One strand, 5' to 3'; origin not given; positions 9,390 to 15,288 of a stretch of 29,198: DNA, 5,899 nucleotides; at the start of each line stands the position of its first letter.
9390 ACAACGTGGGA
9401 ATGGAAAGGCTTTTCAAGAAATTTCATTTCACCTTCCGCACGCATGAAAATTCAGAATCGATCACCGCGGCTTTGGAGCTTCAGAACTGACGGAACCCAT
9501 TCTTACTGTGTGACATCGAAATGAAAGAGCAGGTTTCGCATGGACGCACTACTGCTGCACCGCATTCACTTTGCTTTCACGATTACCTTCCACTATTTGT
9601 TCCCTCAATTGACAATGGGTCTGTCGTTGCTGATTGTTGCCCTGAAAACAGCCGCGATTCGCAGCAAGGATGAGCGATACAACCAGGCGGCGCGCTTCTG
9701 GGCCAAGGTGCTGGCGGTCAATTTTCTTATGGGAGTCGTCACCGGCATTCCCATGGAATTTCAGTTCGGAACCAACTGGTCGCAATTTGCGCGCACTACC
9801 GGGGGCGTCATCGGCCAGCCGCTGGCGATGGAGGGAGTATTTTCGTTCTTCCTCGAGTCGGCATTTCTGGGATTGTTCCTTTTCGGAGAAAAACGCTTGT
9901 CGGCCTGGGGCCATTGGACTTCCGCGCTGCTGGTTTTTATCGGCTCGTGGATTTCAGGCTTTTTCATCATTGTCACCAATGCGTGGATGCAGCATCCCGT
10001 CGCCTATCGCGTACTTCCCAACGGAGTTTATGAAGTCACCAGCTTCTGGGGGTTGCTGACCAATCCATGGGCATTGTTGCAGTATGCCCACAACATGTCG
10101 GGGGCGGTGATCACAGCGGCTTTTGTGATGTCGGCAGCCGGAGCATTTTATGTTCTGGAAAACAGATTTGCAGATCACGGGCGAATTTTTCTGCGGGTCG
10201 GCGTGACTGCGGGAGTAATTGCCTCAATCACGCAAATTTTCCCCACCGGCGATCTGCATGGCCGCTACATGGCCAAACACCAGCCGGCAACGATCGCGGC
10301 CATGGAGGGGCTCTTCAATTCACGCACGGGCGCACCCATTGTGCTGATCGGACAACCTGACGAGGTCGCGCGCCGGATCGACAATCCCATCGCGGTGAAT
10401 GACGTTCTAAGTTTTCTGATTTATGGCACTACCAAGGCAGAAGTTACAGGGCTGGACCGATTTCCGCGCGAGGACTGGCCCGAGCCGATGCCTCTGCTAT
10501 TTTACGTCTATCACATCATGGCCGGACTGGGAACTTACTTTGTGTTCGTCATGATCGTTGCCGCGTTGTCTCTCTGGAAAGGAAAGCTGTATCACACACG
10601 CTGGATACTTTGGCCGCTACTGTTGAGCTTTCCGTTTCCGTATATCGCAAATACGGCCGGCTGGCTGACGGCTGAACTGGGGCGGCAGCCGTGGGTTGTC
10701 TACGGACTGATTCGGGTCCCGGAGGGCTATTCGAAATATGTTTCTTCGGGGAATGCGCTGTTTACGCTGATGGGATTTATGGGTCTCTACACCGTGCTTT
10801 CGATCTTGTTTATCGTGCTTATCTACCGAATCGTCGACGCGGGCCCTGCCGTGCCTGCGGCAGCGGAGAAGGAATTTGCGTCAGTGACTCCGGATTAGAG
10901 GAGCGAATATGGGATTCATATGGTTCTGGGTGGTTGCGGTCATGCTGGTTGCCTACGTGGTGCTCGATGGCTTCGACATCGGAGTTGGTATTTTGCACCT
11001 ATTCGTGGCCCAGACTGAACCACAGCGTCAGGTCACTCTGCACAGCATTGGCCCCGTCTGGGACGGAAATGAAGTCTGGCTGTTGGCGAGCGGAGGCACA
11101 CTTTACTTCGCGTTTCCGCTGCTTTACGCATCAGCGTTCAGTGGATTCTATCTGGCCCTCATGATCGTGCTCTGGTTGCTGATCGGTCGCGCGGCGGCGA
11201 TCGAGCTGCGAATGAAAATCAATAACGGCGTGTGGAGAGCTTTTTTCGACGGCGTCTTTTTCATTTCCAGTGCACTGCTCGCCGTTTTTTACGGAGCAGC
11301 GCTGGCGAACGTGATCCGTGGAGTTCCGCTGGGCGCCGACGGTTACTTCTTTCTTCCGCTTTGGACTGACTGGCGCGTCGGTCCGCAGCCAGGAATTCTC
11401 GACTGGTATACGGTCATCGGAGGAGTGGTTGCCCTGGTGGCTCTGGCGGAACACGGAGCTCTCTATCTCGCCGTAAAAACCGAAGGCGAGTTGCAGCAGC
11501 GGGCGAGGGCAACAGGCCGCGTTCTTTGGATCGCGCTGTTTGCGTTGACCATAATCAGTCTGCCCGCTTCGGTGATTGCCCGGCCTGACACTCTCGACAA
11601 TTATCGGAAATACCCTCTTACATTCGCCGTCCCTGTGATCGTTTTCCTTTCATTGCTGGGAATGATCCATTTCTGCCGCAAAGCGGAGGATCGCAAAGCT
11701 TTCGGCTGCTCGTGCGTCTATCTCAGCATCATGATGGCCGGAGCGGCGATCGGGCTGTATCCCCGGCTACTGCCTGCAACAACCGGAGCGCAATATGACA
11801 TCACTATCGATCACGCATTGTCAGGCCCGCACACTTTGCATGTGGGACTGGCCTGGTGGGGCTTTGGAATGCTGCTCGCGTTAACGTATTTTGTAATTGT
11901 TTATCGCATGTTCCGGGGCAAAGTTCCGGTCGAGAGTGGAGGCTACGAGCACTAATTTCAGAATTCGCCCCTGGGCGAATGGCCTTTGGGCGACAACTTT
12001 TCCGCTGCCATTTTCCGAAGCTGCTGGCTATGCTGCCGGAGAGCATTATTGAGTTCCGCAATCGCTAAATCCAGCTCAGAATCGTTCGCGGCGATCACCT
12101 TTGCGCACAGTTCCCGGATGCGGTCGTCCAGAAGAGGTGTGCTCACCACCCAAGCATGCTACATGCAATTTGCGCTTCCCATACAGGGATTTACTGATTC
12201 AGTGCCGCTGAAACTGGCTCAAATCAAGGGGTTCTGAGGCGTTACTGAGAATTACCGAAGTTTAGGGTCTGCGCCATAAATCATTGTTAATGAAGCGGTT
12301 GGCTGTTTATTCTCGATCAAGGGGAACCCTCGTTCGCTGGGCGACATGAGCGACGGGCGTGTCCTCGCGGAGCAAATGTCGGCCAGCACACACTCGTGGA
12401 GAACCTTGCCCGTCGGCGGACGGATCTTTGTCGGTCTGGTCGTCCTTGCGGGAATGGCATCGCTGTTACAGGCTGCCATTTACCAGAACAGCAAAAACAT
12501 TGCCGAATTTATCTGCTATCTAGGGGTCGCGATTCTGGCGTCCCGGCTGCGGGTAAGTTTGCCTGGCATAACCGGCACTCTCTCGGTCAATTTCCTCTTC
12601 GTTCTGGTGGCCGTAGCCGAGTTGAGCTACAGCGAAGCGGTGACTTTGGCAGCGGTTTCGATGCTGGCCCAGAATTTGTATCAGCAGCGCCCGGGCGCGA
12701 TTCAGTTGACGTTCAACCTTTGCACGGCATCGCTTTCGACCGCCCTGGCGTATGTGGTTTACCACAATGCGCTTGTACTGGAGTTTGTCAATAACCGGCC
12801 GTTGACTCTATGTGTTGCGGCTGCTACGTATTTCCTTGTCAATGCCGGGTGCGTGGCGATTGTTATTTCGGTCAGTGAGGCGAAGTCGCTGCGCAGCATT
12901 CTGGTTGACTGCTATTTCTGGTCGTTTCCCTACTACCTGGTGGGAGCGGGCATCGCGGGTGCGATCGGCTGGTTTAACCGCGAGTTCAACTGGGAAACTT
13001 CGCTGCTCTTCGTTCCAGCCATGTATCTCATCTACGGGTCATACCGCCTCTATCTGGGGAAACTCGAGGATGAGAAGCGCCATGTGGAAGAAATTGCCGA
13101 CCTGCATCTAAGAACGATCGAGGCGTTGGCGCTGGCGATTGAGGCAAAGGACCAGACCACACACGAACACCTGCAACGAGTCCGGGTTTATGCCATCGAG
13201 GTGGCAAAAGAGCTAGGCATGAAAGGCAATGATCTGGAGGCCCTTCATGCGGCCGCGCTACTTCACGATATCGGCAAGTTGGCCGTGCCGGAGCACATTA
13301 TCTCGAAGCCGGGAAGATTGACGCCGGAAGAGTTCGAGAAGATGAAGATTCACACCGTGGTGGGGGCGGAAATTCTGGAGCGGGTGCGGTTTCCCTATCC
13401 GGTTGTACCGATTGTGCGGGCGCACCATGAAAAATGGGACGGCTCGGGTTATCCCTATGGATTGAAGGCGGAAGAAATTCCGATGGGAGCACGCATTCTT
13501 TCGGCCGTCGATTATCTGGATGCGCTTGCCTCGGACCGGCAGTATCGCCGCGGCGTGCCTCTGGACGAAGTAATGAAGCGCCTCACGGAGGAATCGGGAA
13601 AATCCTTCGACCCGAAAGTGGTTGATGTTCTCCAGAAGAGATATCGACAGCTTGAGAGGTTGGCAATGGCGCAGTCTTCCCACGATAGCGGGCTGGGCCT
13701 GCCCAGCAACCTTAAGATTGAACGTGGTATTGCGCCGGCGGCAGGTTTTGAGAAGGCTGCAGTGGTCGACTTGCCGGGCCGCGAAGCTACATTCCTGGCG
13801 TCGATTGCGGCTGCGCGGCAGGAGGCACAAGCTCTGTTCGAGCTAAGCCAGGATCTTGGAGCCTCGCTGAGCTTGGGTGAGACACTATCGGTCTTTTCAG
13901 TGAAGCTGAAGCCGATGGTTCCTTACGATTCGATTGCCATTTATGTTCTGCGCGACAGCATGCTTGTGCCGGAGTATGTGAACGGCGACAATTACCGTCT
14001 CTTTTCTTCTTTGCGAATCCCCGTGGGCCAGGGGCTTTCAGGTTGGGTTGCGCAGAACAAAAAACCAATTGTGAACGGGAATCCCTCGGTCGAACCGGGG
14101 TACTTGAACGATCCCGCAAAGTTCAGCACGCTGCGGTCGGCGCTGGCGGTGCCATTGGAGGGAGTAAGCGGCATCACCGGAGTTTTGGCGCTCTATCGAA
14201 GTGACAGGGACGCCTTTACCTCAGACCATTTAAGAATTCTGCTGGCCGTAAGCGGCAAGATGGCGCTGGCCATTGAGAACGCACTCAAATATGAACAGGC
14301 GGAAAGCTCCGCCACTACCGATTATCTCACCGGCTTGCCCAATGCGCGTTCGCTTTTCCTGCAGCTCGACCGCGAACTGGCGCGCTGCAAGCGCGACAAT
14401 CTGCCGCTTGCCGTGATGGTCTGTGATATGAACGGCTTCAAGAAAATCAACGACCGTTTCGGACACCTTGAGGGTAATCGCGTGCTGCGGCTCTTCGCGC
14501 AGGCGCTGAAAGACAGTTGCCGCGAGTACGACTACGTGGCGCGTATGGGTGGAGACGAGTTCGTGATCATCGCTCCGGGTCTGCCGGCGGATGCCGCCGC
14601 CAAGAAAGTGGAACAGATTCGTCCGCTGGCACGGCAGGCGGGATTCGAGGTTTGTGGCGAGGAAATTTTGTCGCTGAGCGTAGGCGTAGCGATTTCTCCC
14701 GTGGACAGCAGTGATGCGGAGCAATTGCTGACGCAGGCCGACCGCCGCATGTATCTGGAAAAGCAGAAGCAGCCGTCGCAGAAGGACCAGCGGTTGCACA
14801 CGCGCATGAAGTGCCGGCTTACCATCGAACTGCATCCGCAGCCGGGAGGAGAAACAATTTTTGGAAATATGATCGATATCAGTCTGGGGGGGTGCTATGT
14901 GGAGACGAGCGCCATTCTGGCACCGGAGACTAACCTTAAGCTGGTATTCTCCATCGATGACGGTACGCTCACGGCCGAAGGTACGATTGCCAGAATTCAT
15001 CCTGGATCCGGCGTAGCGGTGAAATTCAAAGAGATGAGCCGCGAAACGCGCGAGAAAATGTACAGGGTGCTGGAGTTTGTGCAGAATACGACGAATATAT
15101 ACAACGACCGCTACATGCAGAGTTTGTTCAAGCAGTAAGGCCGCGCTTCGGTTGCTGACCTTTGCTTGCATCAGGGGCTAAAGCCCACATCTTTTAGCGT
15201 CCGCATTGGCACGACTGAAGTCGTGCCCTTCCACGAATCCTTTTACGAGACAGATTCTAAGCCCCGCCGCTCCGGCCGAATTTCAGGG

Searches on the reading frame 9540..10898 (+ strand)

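Call 14: search_protein_families(library=pfam, proteins=[window:9540-10898:+], max_evalue=0.00001)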
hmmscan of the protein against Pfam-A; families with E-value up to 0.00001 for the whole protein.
window:9540-10898:+ (452 aa): 1 family
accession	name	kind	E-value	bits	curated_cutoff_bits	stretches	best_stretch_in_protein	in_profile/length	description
PF01654.22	Cyt_bd_oxida_I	-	9.1e-144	479.5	26.2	1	6-436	1-418/418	Cytochrome bd terminal oxidase subunit I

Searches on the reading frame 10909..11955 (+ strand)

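Call 15: search_protein_families(library=pfam, proteins=[window:10909-11955:+], max_evalue=0.00001)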
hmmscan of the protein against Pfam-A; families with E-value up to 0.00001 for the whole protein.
window:10909-11955:+ (348 aa): 1 family
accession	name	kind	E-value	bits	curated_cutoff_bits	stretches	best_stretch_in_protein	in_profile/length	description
PF02322.20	Cyt_bd_oxida_II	-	7.7e-81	272.2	35.6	1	2-335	2-302/302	Cytochrome bd terminal oxidase subunit II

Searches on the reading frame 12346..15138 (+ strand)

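Call 15: search_protein_families(library=pfam, proteins=[window:12346-15138:+], max_evalue=0.00001)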
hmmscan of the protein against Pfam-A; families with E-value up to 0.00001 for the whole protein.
window:12346-15138:+ (930 aa): 8 families
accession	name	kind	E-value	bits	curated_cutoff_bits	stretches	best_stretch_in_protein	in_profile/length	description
PF00990.26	GGDEF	-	2.9e-40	138.1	23.8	1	656-809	1-158/161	Diguanylate cyclase, GGDEF domain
PF13487.12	HD_5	-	1.7e-37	129.2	27.2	1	263-425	5-170/170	HD domain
PF01966.28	HD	-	5.6e-22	78.7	22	1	273-393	2-115/116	HD domain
PF07238.19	PilZ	-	5.8e-13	49.5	22.5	1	815-909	2-100/102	PilZ domain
PF13185.12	GAF_2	-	1.3e-11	45.3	28.6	1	548-644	38-136/136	GAF domain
PF01590.32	GAF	-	1.2e-07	32.7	22.4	1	511-643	3-133/133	GAF domain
PF13492.12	GAF_3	-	2.3e-07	31.7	27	1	523-645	15-129/129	GAF domain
PF08668.18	HDOD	-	4.3e-06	26.8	22.9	0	271-362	94-195/196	HDOD domain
